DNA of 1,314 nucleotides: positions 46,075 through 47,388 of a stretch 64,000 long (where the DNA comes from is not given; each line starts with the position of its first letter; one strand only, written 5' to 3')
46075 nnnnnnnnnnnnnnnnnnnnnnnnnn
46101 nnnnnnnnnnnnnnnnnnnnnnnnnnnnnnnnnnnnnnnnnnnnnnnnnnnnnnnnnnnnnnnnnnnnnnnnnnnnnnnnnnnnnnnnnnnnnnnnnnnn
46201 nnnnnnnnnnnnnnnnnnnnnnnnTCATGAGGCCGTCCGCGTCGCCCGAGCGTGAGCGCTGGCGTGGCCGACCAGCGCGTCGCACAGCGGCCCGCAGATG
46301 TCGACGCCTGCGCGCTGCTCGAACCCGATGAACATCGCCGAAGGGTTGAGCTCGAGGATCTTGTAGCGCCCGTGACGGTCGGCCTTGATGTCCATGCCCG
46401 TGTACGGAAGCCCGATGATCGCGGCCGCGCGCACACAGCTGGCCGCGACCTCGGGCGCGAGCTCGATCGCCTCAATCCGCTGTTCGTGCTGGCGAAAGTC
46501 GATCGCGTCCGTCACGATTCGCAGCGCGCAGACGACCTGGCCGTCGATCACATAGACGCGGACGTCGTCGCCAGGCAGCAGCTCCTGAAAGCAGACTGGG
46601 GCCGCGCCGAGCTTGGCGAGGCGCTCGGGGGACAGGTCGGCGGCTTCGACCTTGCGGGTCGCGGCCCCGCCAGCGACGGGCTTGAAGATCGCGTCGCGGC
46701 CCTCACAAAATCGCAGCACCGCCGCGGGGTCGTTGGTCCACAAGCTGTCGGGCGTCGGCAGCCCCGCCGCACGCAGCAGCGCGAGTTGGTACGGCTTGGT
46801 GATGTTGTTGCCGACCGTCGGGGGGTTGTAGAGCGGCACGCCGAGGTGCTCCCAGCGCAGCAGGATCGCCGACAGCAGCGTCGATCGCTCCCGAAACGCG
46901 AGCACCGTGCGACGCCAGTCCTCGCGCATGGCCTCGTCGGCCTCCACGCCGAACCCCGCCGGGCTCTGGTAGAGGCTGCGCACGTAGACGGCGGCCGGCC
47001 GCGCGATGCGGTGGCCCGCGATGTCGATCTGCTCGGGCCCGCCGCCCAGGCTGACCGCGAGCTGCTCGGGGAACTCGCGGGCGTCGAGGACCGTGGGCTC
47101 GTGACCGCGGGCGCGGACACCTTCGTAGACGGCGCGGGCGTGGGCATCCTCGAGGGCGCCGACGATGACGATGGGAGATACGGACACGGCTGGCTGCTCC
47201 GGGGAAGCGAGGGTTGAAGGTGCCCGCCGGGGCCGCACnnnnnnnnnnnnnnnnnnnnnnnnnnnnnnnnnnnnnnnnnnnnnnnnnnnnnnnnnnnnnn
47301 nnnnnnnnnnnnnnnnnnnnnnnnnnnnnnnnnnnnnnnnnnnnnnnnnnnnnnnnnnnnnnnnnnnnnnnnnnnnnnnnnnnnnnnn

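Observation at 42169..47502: Plesiocin-like graspetide operon with dedicated double-glycine-type export (HlyD, C39-ABC, HlyD), fully ATGA-coupled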

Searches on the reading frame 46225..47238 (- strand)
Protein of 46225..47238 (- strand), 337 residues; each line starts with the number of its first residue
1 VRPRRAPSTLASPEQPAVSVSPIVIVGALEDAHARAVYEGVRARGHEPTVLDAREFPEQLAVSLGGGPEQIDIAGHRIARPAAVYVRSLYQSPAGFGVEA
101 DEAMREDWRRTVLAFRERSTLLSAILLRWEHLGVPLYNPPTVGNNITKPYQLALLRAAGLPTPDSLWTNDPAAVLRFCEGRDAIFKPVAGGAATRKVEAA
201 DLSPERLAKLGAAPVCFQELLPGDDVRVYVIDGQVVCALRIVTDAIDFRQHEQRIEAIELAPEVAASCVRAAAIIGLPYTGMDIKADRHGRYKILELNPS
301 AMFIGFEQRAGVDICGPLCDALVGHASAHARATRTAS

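Call 4: search_solved_structures(query=window:46225-47238:-, show_alignments=2)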
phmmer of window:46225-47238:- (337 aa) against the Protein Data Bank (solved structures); distinct sequences matched with E-value up to 0.001: 11.
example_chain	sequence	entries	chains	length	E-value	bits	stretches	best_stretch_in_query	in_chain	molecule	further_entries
7drm_A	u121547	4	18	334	7.3e-134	449.7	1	22-325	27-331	ATP-grasp domain-containing protein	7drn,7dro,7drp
7qyr_A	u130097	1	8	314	2.5e-10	43.7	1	124-333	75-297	Probable alpha-L-glutamate ligase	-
7qys_A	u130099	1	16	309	5.9e-10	42.4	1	124-333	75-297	Probable alpha-L-glutamate ligase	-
9bou_A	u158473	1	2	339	4.3e-08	36.3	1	137-323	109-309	MvdD-like pre-ATP grasp domain-containing protein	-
3vpd_A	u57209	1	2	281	3.6e-06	30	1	130-318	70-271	Ribosomal protein S6 modification protein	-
5zct_A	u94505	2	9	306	3.8e-06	29.9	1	208-328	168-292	Ribosomal protein S6--L-glutamate ligase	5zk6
4iwx_A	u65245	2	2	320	4.4e-06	29.7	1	209-328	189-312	Ribosomal protein S6 modification protein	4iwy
5ig9_A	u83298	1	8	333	7e-06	29.1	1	32-330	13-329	ATP grasp ligase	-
1uc8_A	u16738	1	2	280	1.8e-05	27.7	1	130-318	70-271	lysine biosynthesis enzyme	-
1uc9_A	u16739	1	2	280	1.9e-05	27.6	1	130-318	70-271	lysine biosynthesis enzyme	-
5ig8_A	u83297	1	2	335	0.00039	23.3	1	116-330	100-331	ATP grasp ligase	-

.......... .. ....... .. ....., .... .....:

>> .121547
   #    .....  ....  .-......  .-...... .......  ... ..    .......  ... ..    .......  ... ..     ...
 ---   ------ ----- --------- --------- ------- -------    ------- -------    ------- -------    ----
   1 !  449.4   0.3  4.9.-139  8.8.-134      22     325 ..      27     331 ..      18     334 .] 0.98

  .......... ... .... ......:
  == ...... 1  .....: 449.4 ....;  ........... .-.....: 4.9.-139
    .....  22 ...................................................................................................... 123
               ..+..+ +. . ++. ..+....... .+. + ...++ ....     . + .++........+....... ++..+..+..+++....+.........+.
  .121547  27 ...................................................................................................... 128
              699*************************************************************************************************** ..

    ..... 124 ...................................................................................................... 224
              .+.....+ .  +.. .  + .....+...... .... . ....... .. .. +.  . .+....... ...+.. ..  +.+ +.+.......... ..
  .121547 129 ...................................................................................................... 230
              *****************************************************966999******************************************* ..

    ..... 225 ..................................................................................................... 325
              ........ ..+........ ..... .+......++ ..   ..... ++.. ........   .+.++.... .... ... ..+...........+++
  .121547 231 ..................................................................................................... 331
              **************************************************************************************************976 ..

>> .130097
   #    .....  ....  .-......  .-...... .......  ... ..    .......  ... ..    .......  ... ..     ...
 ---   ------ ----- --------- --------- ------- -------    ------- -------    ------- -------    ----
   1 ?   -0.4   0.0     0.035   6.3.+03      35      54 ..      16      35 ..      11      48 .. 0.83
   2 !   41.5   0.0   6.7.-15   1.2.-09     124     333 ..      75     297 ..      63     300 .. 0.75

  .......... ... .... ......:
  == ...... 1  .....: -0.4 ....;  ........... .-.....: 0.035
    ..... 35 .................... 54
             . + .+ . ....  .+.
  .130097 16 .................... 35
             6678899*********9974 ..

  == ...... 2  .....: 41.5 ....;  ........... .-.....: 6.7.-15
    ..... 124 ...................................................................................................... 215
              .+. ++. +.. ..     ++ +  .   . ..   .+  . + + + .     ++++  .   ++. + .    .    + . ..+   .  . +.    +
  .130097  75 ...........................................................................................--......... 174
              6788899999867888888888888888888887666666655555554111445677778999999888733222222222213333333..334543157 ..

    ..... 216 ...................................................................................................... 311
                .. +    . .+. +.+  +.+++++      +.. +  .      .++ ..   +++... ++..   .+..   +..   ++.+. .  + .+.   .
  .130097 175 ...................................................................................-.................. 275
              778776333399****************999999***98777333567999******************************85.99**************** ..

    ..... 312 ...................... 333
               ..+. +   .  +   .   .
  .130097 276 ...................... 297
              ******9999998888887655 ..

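Call 5: search_protein_families(library=pfam, proteins=[window:46225-47238:-], max_evalue=0.01)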
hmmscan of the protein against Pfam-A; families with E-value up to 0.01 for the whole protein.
window:46225-47238:- (337 aa): 2 families
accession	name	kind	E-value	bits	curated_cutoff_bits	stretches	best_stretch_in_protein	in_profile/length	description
PF08443.16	RimK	-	8.7e-10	38.9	21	1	223-320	87-186/188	RimK-like ATP-grasp domain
PF14243.11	R2K_3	-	0.00053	20.6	26.3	1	188-299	53-150/169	ATP-grasp domain, R2K clade family 3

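Call 10: find_homologous_proteins(query=window:46225-47187:-, max_evalue=1e-20)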
Query window:46225-47187:- (320 aa): 249 proteins with E <= 1e-20 among 8000 candidates; the best 120 are listed.
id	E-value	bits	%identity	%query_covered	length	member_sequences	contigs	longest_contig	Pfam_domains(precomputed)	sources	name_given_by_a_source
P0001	2.9e-199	679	96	100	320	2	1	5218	PF08443.17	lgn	-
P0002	3.0e-168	577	83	98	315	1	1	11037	PF02955.22,PF08443.17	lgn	-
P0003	1.0e-163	562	80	100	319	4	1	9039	PF08443.17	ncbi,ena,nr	ncbi:MAG TPA: hypothetical protein VK034_18720 [Enhygromyxa sp.]|nr:hypothetical protein [Enhygromyx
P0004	1.1e-163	562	78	100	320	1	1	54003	PF08443.17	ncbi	ncbi:MAG: hypothetical protein R6X02_36225 [Enhygromyxa sp.]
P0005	1.7e-162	558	81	97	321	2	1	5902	PF08443.17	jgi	jgi:glutathione synthase/RimK-type ligase-like ATP-grasp enzyme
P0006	2.2e-162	558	79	100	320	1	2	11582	PF08443.17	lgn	-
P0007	8.5e-160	550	79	98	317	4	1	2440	PF08443.17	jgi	jgi:glutathione synthase/RimK-type ligase-like ATP-grasp enzyme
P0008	1.2e-158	546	80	96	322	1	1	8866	PF08443.17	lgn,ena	-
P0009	1.8e-157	542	79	96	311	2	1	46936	PF08443.17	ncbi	ncbi:MAG: hypothetical protein R6X02_08625 [Enhygromyxa sp.]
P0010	3.1e-156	538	77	97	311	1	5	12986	PF08443.17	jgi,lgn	jgi:glutathione synthase/RimK-type ligase-like ATP-grasp enzyme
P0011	5.7e-154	530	76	97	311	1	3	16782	PF08443.17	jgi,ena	jgi:glutathione synthase/RimK-type ligase-like ATP-grasp enzyme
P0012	7.2e-154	530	77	96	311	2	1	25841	PF08443.17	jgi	jgi:glutathione synthase/RimK-type ligase-like ATP-grasp enzyme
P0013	8.2e-153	527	75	98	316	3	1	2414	PF08443.17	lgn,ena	-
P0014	1.8e-152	525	77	97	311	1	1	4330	PF08443.17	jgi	jgi:glutathione synthase/RimK-type ligase-like ATP-grasp enzyme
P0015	4.7e-151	521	75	97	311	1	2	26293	PF08443.17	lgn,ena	-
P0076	2.0e-129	450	66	96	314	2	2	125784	PF08443.17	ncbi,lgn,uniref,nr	ncbi:hypothetical protein PPSIR1_03893 [Plesiocystis pacifica SIR-1]|uniref:ATP-grasp domain-contain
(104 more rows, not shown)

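Call 14: find_related_loci(query=A1, collection=genome_contigs, flank=10000)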
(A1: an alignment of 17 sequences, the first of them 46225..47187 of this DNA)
Query A1 (320 aa) in genome_contigs; peptide patterns used: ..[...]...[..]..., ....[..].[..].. (x = any residue, [..] = any of these).
104 stretches matched a pattern; 75 encode a relative of the query (tblastn E <= 1e-3); 74 distinct loci.
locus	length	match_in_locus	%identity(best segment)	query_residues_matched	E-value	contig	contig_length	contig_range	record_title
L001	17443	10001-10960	78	1-320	8e-168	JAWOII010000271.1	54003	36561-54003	MAG: Enhygromyxa sp. isolate CWP5-2.bin.157 k191_168355, whole genome shotgun sequence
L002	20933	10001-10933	76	1-311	9e-156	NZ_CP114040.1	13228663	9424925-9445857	Nannocystis punicea strain FL3 chromosome, complete genome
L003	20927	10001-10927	78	1-308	6e-154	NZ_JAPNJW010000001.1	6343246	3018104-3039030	Nannocystis sp. RBIL2 ctg.s1.000000F, whole genome shotgun sequence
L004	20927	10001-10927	77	1-308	7e-154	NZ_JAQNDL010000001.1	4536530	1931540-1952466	Nannocystis bainbridge strain BB15-2 000000Farrow, whole genome shotgun sequence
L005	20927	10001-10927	78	1-308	9e-154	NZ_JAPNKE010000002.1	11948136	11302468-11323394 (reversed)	Nannocystis pusilla strain Na p29 contig_2, whole genome shotgun sequence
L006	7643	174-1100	75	1-309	1e-152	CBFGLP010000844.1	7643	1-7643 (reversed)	MAG TPA_asm: uncultured Myxococcales bacterium isolate SRR25737861_metabat2_1 genome assembly, contig: ERZ27251247.43300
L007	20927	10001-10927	73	1-309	9e-149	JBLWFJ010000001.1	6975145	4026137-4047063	Nannocystaceae bacterium ST9 contig_1_pilon, whole genome shotgun sequence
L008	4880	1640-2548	73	1-303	4e-150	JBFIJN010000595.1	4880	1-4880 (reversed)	MAG: Nannocystaceae bacterium isolate Mix_sand11.2021.09.Z.87 k141_809952_length_4880_cov_21.0000, whole genome shotgun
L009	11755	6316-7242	73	1-309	5e-147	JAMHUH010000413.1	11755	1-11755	MAG: Nannocystaceae bacterium isolate ST_AS_metabat.41 k201_1575705, whole genome shotgun sequence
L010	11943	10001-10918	70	5-310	4e-146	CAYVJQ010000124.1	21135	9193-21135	MAG TPA_asm: uncultured Nannocystaceae bacterium isolate binchicken_co67_24 genome assembly, contig: NODE_2507_length_21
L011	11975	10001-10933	68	1-311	1e-145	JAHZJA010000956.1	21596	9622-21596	MAG: Deltaproteobacteria bacterium isolate P_S1_bin.18 k141_1082343, whole genome shotgun sequence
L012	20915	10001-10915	71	5-309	7e-145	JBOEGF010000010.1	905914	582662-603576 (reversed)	MAG: Nannocystales bacterium isolate PBSAdel1 PBSA13b_contig_86, whole genome shotgun sequence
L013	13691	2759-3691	68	1-311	3e-142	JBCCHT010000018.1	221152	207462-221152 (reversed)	MAG: Myxococcota bacterium isolate P01_B01_bin.73 k141_1683728_length_221152_cov_31.2846, whole genome shotgun sequence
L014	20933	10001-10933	77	1-311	9e-158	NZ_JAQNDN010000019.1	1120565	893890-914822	Nannocystis radixulma strain NCELM 000001Farrow, whole genome shotgun sequence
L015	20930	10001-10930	65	1-310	7e-136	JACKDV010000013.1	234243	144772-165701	MAG: Myxococcales bacterium isolate HK-STAS-MYXO-16 HK-STAS-MYXO-16_13, whole genome shotgun sequence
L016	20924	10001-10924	66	4-310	6e-135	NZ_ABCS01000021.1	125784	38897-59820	Plesiocystis pacifica SIR-1 1103186006200, whole genome shotgun sequence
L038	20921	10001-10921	51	5-311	4e-99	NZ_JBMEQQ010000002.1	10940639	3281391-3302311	Archangium gephyra strain PVMSAZ contig_1, whole genome shotgun sequence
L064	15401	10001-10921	46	5-315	1e-85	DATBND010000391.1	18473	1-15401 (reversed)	MAG TPA_asm: Actinomycetota bacterium isolate SMAG_U4015 k141_217471, whole genome shotgun sequence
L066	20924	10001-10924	49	6-312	1e-92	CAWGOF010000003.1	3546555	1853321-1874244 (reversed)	MAG: uncultured Acidobacteriota bacterium isolate MFD05567.bin.2.45 genome assembly, contig: contig_8950, whole genome s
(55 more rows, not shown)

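Call 18: search_protein_families(library=pfam, proteins=[L016:11518-12936:+, L016:12785-13438:+, L016:13606-15615:+, L016:13435-14652:-, L016:15410-16990:-, L016:16361-20143:+, L016:8468-9385:-, L016:8566-9333:+], max_evalue=0.001)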
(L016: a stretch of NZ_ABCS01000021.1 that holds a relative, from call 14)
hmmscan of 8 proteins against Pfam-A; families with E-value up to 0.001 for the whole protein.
L016:11518-12936:+ (472 aa): 0 families

L016:12785-13438:+ (217 aa): 0 families

L016:13606-15615:+ (669 aa): 2 families
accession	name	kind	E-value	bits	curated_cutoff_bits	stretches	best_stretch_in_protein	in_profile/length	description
PF03767.20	Acid_phosphat_B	-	3.8e-42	144.8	27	1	463-641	68-230/230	HAD superfamily, subfamily IIIB (Acid phosphatase)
PF13344.12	Hydrolase_6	-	0.00019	21.9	27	1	512-562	12-61/101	Haloacid dehalogenase-like hydrolase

L016:13435-14652:- (405 aa): 3 families
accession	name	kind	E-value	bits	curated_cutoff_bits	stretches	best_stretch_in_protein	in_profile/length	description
PF02492.25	cobW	-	3.6e-57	193.3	20.7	1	11-215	1-178/180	CobW/HypB/UreG, nucleotide-binding domain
PF07683.19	CobW_C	-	2.7e-26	91.7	22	1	262-379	1-94/94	Cobalamin synthesis protein cobW C-terminal domain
PF03193.22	RsgA_GTPase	-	2.2e-05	24.8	30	0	177-210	49-83/174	RsgA GTPase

L016:15410-16990:- (526 aa): 0 families

L016:16361-20143:+ (1260 aa): 41 families (the best 25 are shown)
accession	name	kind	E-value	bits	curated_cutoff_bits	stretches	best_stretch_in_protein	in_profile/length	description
PF25173.1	Beta-prop_WDR3_1st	-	7.5e-94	313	154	5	1026-1209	3-184/184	WDR3 first beta-propeller domain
PF25174.1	Beta-prop_THOC3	-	4.3e-81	272.3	305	6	966-1053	1-90/272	THOC3 beta-propeller domain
PF00400.38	WD40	-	1.9e-73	240.2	27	5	1045-1080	4-39/39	WD domain, G-beta repeat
PF24814.1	WD40_Prp19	-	9.7e-61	205.7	320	4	799-1020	7-228/281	Prp19 WD40 domain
PF24817.1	WD40_WDHD1_1st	-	2.2e-53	181.8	109.9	3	966-1130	4-164/291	WDHD1 first WD40 domain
PF25172.1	Beta-prop_WDR3_2nd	-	3.6e-46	158.1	140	3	966-1080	174-287/293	WDR3 second beta-propeller domain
PF24807.1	WD40_CDC20-Fz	-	3.9e-44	151.5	200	4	1008-1207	89-292/292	CDC20/Fizzy WD40 domain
PF23414.1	Beta-prop_EML_2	-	6.9e-40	137.5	90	4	897-1046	10-160/266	Echinoderm microtubule-associated protein second beta-propeller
PF25175.1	Beta-prop_WDR5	-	1.1e-39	136.9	250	3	1049-1208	7-164/296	WDR5 beta-propeller domain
PF25391.1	WD40_Gbeta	-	3.1e-38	132.1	150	3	973-1126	103-258/340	G protein beta WD-40 repeat protein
PF00069.31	Pkinase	-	1.6e-37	129.8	31.7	1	68-211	3-147/263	Protein kinase domain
PF25047.1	Beta-prop_TEP1_2nd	-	1.9e-35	122.7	89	3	1058-1210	47-205/255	TEP-1 second beta-propeller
PF07714.23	PK_Tyr_Ser-Thr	-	1e-33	117.2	23.1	2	69-212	4-152/258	Protein tyrosine and serine/threonine kinase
PF25168.1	Beta-prop_WDR36-Utp21_2nd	-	2e-33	116.6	84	2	1010-1162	155-309/335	WDR36/Utp21 second beta-propeller domain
PF24805.1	EIF3I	-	5.6e-32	111.6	200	2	1088-1163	4-80/324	EIF3I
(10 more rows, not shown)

L016:8468-9385:- (305 aa): 0 families

L016:8566-9333:+ (255 aa): 0 families

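Call 23: search_solved_structures(query=P0076, max_evalue=1e-50, show_alignments=1)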
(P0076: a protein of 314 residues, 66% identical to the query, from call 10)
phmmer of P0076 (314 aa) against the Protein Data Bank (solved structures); distinct sequences matched with E-value up to 1e-50: 1.
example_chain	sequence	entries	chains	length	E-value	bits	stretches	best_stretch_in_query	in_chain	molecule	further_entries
7drm_A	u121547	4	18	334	4.6e-210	699.2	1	1-314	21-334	ATP-grasp domain-containing protein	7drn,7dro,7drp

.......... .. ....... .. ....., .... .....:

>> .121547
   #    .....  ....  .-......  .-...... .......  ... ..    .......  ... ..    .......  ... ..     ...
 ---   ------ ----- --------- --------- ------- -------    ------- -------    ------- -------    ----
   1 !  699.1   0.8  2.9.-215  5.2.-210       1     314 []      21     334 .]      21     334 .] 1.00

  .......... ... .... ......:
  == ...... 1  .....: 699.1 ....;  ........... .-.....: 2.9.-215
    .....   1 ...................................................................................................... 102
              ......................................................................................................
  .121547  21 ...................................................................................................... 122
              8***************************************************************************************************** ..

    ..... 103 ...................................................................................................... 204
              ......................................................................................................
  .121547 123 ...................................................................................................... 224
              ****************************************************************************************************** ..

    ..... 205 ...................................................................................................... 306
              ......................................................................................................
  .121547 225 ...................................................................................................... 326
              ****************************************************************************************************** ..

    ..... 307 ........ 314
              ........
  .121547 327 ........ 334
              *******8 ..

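Call 28: search_protein_families(library=ncbifam, proteins=[window:46225-47187:-], max_evalue=0.001)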
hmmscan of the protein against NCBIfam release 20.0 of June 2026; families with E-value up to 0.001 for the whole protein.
window:46225-47187:- (320 aa): 9 families
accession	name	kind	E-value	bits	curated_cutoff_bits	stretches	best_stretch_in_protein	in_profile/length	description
TIGR04187.1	GRASP_SAV_5884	subfamily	3e-23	82.5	350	1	6-305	2-311/312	ATP-grasp ribosomal peptide maturase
TIGR00768.1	rimK_fam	subfamily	3.8e-18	65.8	143.4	1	108-303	64-274/276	RimK family alpha-L-glutamate ligase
NF040720.1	MptN_Meth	equivalog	2.7e-17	62.8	350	1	108-303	78-288/291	tetrahydromethanopterin:alpha-L-glutamate ligase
TIGR02144.1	LysX_arch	equivalog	6.4e-13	48.4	275.6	1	110-306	66-276/281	lysine biosynthesis protein LysX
TIGR04185.1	ATPgraspMvdC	equivalog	7.1e-12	45.1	425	1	20-305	16-316/318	MvdC family ATP-grasp ribosomal peptide maturase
TIGR04184.1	ATPgraspMvdD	equivalog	4.1e-10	39.3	475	1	17-306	13-320/321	MvdD family ATP-grasp ribosomal peptide maturase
NF007764.0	PRK10446.1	equivalog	4.4e-07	29.5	331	1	205-310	184-291/300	30S ribosomal protein S6--L-glutamate ligase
TIGR04443.1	F420_CofF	equivalog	2.1e-05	23.7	300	1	207-306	181-279/283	coenzyme gamma-F420-2:alpha-L-glutamate ligase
TIGR03103.1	trio_acet_GNAT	equivalog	3.7e-05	22.4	569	0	136-221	303-394/547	N-acetylglutaminylglutamine synthetase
